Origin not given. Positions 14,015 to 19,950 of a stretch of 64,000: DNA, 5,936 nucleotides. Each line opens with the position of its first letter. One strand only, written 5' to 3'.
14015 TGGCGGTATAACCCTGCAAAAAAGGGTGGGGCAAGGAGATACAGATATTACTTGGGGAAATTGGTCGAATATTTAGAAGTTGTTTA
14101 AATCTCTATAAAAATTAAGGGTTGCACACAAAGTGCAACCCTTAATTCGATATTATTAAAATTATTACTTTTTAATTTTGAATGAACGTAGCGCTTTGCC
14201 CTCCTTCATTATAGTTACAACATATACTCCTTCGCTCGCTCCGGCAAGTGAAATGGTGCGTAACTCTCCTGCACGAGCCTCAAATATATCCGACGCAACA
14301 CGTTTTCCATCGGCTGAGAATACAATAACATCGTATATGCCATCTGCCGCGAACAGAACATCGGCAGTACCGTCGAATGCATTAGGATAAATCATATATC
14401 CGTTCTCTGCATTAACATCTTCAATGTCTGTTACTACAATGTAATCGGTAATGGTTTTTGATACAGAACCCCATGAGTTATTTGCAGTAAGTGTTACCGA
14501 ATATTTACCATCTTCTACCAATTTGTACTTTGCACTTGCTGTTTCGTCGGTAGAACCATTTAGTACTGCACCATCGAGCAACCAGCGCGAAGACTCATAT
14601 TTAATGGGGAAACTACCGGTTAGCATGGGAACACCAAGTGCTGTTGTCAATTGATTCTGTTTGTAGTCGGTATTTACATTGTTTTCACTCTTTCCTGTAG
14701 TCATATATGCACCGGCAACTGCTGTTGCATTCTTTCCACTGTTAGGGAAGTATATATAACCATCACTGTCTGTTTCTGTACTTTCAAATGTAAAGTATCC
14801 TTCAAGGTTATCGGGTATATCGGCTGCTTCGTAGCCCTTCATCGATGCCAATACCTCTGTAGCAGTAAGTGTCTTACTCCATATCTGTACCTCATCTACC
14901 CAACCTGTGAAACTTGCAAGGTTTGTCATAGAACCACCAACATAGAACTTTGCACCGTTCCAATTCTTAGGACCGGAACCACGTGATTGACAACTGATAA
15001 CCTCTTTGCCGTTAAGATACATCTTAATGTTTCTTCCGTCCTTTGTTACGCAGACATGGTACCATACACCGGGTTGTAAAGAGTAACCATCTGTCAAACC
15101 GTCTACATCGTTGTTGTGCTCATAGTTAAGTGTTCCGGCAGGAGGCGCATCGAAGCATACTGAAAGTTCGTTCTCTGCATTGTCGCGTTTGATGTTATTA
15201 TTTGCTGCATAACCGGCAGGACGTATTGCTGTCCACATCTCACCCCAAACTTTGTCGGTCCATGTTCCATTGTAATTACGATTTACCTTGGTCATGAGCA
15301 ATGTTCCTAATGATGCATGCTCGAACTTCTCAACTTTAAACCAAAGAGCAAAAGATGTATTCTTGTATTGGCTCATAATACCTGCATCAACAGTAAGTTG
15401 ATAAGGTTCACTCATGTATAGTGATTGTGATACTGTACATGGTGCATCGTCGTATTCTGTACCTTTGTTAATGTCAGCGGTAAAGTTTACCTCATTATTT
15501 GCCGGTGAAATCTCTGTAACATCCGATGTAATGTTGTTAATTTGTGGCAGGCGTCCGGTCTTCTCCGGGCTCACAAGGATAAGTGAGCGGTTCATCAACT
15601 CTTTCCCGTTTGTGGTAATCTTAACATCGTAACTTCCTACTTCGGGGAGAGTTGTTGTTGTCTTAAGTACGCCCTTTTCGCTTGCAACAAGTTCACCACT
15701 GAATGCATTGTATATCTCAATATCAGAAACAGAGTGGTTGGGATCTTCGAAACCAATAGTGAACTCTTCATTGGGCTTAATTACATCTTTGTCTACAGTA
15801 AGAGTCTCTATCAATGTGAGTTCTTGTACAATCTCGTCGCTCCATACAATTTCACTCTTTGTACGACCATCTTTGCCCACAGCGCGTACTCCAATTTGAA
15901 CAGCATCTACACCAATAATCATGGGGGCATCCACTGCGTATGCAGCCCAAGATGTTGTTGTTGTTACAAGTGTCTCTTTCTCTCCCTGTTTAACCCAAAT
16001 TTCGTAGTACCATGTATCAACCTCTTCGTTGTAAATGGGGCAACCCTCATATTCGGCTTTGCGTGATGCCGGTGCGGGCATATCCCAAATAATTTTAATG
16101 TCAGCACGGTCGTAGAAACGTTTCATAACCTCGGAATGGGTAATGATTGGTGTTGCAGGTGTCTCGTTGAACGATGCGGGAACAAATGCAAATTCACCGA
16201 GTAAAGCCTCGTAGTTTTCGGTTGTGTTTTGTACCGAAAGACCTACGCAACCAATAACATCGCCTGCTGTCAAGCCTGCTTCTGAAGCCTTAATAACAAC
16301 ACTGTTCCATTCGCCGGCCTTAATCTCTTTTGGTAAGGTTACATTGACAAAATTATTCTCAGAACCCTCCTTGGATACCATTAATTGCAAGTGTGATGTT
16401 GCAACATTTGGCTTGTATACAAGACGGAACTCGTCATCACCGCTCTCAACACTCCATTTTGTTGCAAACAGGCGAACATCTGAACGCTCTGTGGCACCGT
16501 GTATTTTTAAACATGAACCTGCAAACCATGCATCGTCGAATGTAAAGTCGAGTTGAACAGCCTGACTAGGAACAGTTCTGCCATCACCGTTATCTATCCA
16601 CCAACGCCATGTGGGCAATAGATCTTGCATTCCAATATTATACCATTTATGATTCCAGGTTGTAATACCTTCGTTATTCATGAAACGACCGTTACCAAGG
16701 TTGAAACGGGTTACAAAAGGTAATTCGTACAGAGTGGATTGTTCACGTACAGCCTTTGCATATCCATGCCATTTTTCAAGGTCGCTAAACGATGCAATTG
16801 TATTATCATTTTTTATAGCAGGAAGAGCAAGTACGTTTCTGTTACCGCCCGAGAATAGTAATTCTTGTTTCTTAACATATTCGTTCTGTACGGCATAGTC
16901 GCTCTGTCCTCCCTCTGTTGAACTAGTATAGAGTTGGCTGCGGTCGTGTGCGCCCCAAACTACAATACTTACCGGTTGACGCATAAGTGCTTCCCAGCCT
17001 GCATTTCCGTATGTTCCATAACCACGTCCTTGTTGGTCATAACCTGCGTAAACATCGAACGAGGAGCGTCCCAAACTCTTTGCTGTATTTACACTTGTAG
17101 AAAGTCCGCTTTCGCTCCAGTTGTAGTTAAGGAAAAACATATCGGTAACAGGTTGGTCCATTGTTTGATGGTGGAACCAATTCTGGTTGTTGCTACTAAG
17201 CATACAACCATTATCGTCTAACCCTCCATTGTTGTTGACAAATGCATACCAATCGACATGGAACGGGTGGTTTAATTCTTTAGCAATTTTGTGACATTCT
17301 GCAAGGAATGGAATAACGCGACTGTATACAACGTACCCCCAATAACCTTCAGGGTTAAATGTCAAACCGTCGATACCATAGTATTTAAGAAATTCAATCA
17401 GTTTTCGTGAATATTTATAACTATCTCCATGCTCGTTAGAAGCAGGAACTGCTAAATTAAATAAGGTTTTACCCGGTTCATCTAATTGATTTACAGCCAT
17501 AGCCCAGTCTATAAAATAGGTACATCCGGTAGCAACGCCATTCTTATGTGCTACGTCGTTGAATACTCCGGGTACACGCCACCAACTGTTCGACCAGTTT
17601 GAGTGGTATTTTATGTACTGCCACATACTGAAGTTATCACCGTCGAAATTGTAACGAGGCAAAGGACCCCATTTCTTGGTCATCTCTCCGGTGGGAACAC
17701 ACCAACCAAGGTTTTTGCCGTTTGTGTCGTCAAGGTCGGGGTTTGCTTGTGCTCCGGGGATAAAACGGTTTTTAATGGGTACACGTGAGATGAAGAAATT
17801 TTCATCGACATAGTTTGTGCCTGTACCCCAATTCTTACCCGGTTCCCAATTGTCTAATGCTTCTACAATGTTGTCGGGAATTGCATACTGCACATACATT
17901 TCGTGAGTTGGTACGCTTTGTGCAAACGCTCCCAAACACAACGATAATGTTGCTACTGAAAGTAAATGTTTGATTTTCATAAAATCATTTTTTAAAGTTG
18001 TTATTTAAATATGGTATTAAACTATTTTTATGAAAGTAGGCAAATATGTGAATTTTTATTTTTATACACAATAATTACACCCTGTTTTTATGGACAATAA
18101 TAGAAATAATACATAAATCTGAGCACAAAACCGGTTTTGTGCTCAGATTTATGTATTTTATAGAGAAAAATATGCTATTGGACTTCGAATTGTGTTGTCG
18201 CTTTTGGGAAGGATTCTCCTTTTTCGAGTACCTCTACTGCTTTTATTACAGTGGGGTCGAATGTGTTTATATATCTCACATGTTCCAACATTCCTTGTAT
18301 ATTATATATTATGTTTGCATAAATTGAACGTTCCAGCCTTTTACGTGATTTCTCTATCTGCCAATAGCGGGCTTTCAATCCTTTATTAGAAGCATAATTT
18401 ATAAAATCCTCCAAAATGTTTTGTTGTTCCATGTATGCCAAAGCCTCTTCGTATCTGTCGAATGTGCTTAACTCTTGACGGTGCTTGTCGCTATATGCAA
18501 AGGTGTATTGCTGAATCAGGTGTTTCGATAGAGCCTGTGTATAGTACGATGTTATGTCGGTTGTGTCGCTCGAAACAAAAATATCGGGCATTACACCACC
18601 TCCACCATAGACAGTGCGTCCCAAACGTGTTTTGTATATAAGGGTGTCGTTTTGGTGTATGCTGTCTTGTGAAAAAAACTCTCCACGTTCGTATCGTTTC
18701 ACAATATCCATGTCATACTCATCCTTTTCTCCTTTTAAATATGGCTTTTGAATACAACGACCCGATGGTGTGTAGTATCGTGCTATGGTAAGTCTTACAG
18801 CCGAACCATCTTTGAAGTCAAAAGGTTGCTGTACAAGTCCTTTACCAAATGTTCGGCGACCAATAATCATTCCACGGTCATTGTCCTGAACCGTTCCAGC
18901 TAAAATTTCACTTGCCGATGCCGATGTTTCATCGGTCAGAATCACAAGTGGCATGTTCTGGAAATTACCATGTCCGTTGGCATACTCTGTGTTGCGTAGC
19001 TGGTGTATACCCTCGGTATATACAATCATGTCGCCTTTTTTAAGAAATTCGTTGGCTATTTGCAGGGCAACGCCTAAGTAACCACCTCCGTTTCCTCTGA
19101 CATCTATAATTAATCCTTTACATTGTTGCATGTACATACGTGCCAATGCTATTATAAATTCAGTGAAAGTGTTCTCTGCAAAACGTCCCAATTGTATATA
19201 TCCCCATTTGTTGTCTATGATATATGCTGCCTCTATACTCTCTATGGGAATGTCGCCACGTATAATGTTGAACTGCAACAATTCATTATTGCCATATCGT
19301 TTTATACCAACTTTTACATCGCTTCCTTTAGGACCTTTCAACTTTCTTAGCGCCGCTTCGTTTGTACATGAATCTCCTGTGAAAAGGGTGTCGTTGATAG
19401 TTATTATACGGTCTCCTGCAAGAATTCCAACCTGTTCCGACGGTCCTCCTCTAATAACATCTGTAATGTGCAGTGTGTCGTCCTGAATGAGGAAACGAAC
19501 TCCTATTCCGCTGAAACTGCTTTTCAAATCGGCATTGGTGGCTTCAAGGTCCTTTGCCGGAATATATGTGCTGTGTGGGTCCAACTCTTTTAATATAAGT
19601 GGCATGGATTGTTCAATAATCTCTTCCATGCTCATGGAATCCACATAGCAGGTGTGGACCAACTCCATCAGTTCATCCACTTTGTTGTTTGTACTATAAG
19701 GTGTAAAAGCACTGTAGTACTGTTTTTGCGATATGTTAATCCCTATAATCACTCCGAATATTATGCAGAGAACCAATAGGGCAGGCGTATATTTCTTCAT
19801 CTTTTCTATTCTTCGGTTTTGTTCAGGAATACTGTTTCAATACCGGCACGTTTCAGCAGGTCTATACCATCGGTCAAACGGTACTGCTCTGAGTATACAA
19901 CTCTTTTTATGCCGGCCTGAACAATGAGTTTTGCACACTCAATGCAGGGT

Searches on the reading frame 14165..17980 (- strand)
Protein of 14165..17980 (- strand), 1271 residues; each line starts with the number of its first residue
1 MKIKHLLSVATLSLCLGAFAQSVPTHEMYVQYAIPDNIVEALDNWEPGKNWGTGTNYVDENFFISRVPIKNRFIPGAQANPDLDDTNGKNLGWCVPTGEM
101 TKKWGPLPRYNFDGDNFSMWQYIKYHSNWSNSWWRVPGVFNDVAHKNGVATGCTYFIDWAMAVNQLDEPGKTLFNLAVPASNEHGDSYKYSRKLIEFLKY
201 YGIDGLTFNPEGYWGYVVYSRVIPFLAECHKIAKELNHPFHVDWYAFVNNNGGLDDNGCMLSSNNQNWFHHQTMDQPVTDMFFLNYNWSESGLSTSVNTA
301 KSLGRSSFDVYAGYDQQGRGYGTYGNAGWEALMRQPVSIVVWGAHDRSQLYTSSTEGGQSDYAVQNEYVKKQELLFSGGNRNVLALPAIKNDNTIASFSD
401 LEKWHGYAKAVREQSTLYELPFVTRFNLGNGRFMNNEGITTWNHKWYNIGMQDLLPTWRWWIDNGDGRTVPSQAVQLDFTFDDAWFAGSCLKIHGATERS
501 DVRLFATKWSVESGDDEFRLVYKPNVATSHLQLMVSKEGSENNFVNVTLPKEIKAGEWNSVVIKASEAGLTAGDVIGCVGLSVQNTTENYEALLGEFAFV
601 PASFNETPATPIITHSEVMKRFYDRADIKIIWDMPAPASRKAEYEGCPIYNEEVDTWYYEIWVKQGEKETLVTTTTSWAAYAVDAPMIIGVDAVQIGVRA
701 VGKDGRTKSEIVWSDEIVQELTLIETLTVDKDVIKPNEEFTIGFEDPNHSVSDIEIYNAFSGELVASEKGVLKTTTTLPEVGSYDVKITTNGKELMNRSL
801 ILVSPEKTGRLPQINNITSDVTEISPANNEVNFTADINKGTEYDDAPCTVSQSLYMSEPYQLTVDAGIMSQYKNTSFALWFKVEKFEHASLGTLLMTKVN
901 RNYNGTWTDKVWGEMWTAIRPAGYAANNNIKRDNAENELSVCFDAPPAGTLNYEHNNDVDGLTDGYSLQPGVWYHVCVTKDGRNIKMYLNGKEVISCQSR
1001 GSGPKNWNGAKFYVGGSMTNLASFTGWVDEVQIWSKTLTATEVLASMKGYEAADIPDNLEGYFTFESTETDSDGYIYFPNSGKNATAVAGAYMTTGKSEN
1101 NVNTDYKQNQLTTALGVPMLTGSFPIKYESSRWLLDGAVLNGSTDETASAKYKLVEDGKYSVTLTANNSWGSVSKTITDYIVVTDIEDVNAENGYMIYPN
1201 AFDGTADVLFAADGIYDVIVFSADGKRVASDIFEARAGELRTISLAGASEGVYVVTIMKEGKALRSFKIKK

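Call 40: search_protein_families(library=pfam, proteins=[window:14165-17980:-], max_evalue=0.001)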
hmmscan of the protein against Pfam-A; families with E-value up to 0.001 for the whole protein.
window:14165-17980:- (1271 aa): 4 families
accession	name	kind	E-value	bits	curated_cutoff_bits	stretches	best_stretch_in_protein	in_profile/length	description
PF03644.19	Glyco_hydro_85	-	5.6e-31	108.6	22.2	1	112-433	14-301/302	Glycosyl hydrolase family 85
PF13385.13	Laminin_G_3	-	4.5e-22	79.3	27.6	1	914-1043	22-150/151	Concanavalin A-like lectin/glucanases superfamily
PF18962.6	Por_Secre_tail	-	2.4e-05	25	27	0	1197-1262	1-67/75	Secretion system C-terminal sorting domain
PF02210.31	Laminin_G_2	-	0.0005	21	22.9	0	962-1033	43-123/126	Laminin G domain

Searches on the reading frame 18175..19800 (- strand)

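Call 40: search_protein_families(library=pfam, proteins=[window:18175-19800:-], max_evalue=0.001)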
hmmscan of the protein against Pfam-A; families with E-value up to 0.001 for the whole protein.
window:18175-19800:- (541 aa): 4 families
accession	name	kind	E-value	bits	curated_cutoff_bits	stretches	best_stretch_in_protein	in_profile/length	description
PF03572.23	Peptidase_S41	-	3e-48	163.9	24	1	199-353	2-157/165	Peptidase family S41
PF13180.12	PDZ_2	-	2.7e-09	37.6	27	1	98-175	2-76/80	PDZ domain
PF00595.29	PDZ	-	7.6e-07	29.9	23.2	1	98-166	11-80/81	PDZ domain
PF17820.7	PDZ_6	-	1.1e-06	28.7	27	1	111-168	1-54/54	PDZ domain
